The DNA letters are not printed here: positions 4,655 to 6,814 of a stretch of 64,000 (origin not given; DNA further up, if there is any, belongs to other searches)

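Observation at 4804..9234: Coupled P-loop kinase/DAGK-like fusion plus ligase-ACP-acyltransferase gene: candidate self-contained lipid acylation module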

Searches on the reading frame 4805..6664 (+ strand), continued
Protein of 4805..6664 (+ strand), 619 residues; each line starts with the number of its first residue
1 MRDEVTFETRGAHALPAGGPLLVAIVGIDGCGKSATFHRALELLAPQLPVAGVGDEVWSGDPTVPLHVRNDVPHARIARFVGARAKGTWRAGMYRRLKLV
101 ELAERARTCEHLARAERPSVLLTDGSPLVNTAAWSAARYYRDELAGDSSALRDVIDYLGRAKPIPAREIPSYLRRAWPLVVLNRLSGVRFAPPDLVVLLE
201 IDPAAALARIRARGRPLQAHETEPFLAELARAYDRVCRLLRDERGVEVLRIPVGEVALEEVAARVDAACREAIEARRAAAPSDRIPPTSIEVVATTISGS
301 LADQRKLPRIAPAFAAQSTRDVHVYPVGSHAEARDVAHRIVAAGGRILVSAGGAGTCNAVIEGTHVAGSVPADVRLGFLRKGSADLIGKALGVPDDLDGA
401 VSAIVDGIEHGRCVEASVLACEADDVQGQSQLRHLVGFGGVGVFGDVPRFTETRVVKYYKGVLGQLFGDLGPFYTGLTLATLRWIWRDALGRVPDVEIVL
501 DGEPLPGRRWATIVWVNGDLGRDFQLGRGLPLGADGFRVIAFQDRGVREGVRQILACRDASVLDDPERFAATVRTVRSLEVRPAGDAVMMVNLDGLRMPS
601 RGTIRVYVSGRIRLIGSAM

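Call 44: fold_search(model_id=the predicted structure, library=pdb)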
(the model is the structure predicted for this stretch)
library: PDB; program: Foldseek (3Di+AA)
matches with E <= 10: 886; with E <= 0.001: 195
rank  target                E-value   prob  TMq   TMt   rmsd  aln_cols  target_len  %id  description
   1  3vzb_A                1.1e-14  1.00  0.40  0.65   5.3       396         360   13  Crystal structure of Sphingosine Kinase 1 (released 2013-05-08)
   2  4wer                  1.8e-14  1.00  0.37  0.77   6.0       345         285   12  Crystal structure of diacylglycerol kinase catalytic domain protein from Enterococcus faecalis V583 (released 2014-09-24)
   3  3vzd_B                2.1e-14  1.00  0.40  0.67   4.9       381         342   15  Crystal structure of Sphingosine Kinase 1 with inhibitor and ADP (released 2013-05-01)
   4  4l02_C                4.9e-14  1.00  0.41  0.69   5.0       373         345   15  Crystal Structure of SphK1 with inhibitor (released 2013-07-24)
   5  3vzd_C                4.9e-14  1.00  0.41  0.68   4.8       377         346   14  Crystal structure of Sphingosine Kinase 1 with inhibitor and ADP (released 2013-05-01)
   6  3vzd_A                6.7e-14  1.00  0.40  0.66   5.4       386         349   14  Crystal structure of Sphingosine Kinase 1 with inhibitor and ADP (released 2013-05-01)
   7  2qv7                  7.8e-14  1.00  0.37  0.72   5.5       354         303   15  Crystal Structure of Diacylglycerol Kinase DgkB in complex with ADP and Mg (released 2008-06-17)
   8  3vzd_E                9.6e-14  1.00  0.41  0.69   4.6       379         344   14  Crystal structure of Sphingosine Kinase 1 with inhibitor and ADP (released 2013-05-01)
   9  3vzb_B                9.6e-14  1.00  0.40  0.68   5.4       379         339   14  Crystal structure of Sphingosine Kinase 1 (released 2013-05-08)
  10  2qvl                  1.3e-13  1.00  0.36  0.73   5.8       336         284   16  Crystal Structure of Diacylglycerol Kinase (released 2008-06-17)
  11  4v24_B                1.3e-13  1.00  0.39  0.65   4.9       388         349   14  Sphingosine kinase 1 in complex with PF-543 (released 2014-10-15)
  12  3vzc_E                1.3e-13  1.00  0.40  0.68   5.2       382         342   14  Crystal structure of Sphingosine Kinase 1 with inhibitor (released 2013-05-08)
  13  3vzc_B                1.3e-13  1.00  0.39  0.66   4.8       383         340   14  Crystal structure of Sphingosine Kinase 1 with inhibitor (released 2013-05-08)
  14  3vzc_A                1.5e-13  1.00  0.40  0.66   4.9       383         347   14  Crystal structure of Sphingosine Kinase 1 with inhibitor (released 2013-05-08)
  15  3vzb_C                1.6e-13  1.00  0.39  0.66   5.3       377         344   14  Crystal structure of Sphingosine Kinase 1 (released 2013-05-08)
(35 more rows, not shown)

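Call 54: search_protein_families(library=padloc, proteins=[window:4805-6664:+, L078:8484-9329:+, L078:9326-10759:+, L078:10734-11750:+], max_evalue=0.01)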
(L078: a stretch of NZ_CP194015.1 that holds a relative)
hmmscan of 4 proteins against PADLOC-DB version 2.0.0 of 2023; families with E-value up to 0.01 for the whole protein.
window:4805-6664:+ (619 aa): 2 families
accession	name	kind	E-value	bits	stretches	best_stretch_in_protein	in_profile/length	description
PDLC02911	VakA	-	0.0012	17.4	0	187-250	86-144/163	-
PDLC04690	PDC-M51B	-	0.0061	14.3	0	190-234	110-156/191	-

L078:8484-9329:+ (281 aa): 0 families

L078:9326-10759:+ (477 aa): 3 families
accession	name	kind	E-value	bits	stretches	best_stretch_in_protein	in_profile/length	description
PDLC02911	VakA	-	2.1e-07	29.6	1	388-471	89-160/163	-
PDLC04690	PDC-M51B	-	9.7e-05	20.2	0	225-251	3-29/191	-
PDLC04140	mad8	-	0.00097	16.7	1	217-290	17-70/314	mads_8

L078:10734-11750:+ (338 aa): 0 families

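Call 59: search_protein_families(library=pfam, proteins=[L012:6976-8838:+, L012:8942-9964:+, L012:12899-13861:+, L027:6636-9794:+, L027:11932-13050:-, L028:12006-14531:+, L028:8405-9907:+, L017:8520-9710:+, L022:12683-13750:+, L022:8192-9097:-], max_evalue=0.001)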
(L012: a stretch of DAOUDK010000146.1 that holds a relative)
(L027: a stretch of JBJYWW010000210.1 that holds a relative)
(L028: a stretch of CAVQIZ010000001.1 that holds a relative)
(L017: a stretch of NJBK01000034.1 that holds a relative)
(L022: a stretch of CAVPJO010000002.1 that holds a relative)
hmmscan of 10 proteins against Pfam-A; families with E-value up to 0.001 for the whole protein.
L012:6976-8838:+ (620 aa): 3 families
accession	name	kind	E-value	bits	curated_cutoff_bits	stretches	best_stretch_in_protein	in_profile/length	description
PF13185.12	GAF_2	-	2.3e-06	28.3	28.6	1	326-436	8-133/136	GAF domain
PF13492.12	GAF_3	-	0.00015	22.6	27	1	326-437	6-126/129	GAF domain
PF01590.32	GAF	-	0.00063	20.7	22.4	0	325-436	5-131/133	GAF domain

L012:8942-9964:+ (340 aa): 1 family
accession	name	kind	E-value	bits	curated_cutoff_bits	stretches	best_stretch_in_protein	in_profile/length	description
PF09925.14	DUF2157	-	4.2e-17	62.7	32.4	1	12-125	1-112/146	Predicted membrane protein (DUF2157)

L012:12899-13861:+ (320 aa): 4 families
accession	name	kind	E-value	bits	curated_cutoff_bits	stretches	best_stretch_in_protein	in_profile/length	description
PF00005.33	ABC_tran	-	1.2e-29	104.1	25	1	24-167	1-136/137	ABC transporter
PF13304.12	AAA_21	-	3.5e-11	44.2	27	1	131-196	229-298/304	AAA domain, putative AbiEii toxin, Type IV TA system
PF13732.12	DrrA1-3_C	-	1.8e-08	35.4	27.4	1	254-314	23-81/81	ATP-binding protein DrrA1-3-like, C-terminal domain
PF02463.25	SMC_N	-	0.00043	20.2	40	0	154-202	155-203/220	RecF/RecN/SMC N terminal domain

L027:6636-9794:+ (1052 aa): 13 families
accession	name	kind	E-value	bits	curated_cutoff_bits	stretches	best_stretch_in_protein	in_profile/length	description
PF13424.12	TPR_12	-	3.1e-33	114.2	30.1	4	842-913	2-75/77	Tetratricopeptide repeat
PF00211.25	Guanylate_cyc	-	3.5e-27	95.6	21.9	1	48-226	3-182/183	Adenylate and Guanylate cyclase catalytic domain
PF17874.7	TPR_MalT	-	5.2e-21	75.7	45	2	702-841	19-160/336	MalT-like TPR region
PF07719.23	TPR_2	-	2.1e-18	65.3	27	1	883-913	1-31/34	Tetratricopeptide repeat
PF00515.34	TPR_1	-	8.1e-18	63.9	27.8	0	925-951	3-29/34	Tetratricopeptide repeat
PF13374.12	TPR_10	-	2.5e-17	62.7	27.5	1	883-912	2-31/42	Tetratricopeptide repeat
PF13191.12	AAA_16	-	3.5e-17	63.8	32.6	1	247-435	2-167/167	AAA ATPase domain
PF13181.12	TPR_8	-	4.3e-10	39.4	25.7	0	926-952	4-30/34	Tetratricopeptide repeat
PF13176.12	TPR_7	-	1.7e-09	37.5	27.9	0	886-917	2-33/36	Tetratricopeptide repeat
PF07721.20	TPR_4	-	5.6e-09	36.2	27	0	924-947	2-25/26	Tetratricopeptide repeat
PF13432.12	TPR_16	-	0.00013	22.8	32.7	0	929-985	3-53/65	Tetratricopeptide repeat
PF14938.12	SNAP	-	0.00035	20.6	25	0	669-751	60-143/282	Soluble NSF attachment protein, SNAP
PF14559.12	TPR_19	-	0.00089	20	25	0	895-952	3-54/68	Tetratricopeptide repeat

L027:11932-13050:- (372 aa): 0 families

L028:12006-14531:+ (841 aa): 0 families

L028:8405-9907:+ (500 aa): 0 families

L017:8520-9710:+ (396 aa): 2 families
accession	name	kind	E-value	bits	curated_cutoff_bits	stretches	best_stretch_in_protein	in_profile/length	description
PF13784.11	Fic_N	-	1.2e-24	86.6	26.7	1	51-138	3-82/82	Fic/DOC family N-terminal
PF02661.23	Fic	-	7.3e-21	75.3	24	1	145-250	2-93/93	Fic/DOC family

L022:12683-13750:+ (355 aa): 3 families
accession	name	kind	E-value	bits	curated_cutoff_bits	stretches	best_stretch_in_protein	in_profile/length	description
PF13407.12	Peripla_BP_4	-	8.9e-54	183.2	35.1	1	71-324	1-255/258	Periplasmic binding protein domain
PF00532.27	Peripla_BP_1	-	3.9e-13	49.9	22.2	1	75-304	8-242/281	Periplasmic binding proteins and sugar binding domain of LacI family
PF13377.12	Peripla_BP_3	-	1.9e-07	31.8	26.5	1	233-337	52-159/167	Periplasmic binding protein-like domain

L022:8192-9097:- (301 aa): 0 families
